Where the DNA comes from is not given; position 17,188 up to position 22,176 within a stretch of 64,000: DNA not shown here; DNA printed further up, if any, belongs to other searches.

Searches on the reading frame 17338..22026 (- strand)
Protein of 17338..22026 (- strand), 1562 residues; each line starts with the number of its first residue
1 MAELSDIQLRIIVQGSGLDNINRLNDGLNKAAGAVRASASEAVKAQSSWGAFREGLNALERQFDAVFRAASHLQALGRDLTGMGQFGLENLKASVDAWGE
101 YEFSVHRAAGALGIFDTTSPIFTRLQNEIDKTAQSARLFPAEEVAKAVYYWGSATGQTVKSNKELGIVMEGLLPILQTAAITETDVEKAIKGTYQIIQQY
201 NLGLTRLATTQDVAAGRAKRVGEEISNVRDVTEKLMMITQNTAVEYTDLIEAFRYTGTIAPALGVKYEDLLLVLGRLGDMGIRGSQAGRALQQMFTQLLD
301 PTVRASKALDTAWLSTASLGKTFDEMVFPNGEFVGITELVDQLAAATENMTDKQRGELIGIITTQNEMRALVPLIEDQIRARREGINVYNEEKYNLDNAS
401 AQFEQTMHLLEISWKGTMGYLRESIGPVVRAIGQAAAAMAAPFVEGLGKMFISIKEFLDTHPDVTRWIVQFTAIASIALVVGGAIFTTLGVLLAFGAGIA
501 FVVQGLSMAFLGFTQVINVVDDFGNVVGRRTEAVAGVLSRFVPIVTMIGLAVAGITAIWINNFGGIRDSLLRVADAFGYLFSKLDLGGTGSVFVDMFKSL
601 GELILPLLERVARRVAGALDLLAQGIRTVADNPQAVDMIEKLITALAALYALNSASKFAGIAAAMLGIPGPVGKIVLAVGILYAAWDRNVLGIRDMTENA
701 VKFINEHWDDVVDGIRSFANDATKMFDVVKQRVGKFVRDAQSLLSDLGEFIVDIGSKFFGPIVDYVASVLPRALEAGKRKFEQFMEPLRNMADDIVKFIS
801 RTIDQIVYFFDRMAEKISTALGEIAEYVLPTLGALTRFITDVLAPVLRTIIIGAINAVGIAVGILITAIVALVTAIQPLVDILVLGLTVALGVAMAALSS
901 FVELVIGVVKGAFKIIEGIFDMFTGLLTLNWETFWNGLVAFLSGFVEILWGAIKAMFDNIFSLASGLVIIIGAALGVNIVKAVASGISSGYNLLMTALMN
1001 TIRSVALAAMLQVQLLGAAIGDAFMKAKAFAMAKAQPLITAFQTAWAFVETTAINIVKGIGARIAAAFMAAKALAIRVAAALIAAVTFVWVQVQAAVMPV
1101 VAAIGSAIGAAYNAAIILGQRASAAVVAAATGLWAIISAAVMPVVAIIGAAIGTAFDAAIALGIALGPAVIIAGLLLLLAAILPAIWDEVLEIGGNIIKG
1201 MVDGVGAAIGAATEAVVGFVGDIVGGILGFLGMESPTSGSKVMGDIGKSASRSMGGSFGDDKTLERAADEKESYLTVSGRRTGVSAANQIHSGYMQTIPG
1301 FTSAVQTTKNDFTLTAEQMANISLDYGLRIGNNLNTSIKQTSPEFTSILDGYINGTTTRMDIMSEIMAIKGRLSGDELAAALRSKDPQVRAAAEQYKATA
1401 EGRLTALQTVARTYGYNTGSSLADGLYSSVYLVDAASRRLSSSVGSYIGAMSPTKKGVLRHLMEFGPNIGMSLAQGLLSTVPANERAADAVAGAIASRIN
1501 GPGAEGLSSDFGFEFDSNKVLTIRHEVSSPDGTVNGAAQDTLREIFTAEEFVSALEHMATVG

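Call 11: search_protein_families(library=phrogs, proteins=[window:17338-22026:-], max_evalue=0.001)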
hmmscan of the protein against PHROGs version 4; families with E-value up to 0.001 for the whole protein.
window:17338-22026:- (1562 aa): 20 families
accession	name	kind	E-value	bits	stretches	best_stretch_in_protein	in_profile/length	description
phrog_1272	-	tail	1e-37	130.5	2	21-631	184-739/1606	tail length tape measure protein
phrog_58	-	tail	4.6e-35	122.4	2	588-1414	300-1068/1544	tail length tape measure protein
phrog_991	-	tail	5.5e-30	104.8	2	125-611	324-728/1966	tail length tape measure protein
phrog_1533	-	tail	1e-27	97.2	1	35-558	184-661/1688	tail length tape measure protein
phrog_5493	-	tail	1.7e-22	80.7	2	222-376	162-306/1102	tail length tape measure protein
phrog_167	-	tail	2.1e-22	79.8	1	23-725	194-812/1555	tail length tape measure protein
phrog_28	-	tail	4e-21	76.3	1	60-559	203-673/1228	tail length tape measure protein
phrog_1293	-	tail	1.2e-20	74.1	1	225-559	291-624/1424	tail length tape measure protein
phrog_9696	-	tail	3.1e-20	72.6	1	50-401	40-342/1415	tail length tape measure protein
phrog_4704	-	tail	2.9e-15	57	1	20-377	143-456/625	tail length tape measure protein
phrog_1535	-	tail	8.2e-13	48.4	2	430-857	594-1038/1152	tail length tape measure protein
phrog_5448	-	tail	4.7e-12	44.6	2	177-375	348-536/3103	tail length tape measure protein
phrog_4200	-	tail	5.7e-12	45.9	1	627-1035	166-579/732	tail length tape measure protein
phrog_305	-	tail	2.8e-10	40.5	1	593-1023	299-660/1001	tail length tape measure protein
phrog_4070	-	tail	6.6e-10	38.7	1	900-1115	162-328/989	tail length tape measure protein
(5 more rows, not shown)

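Call 12: search_protein_families(library=pfam, proteins=[window:17338-22026:-], max_evalue=0.001)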
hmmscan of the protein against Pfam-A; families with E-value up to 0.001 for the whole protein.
window:17338-22026:- (1562 aa): 2 families
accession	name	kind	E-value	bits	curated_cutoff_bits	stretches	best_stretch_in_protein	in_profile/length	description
PF10145.14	PhageMin_Tail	-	1.4e-22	81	33.2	1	139-359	13-196/201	Phage-related minor tail protein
PF20155.4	TMP_3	-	0.00031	21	41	0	1332-1410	109-182/192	Tape measure protein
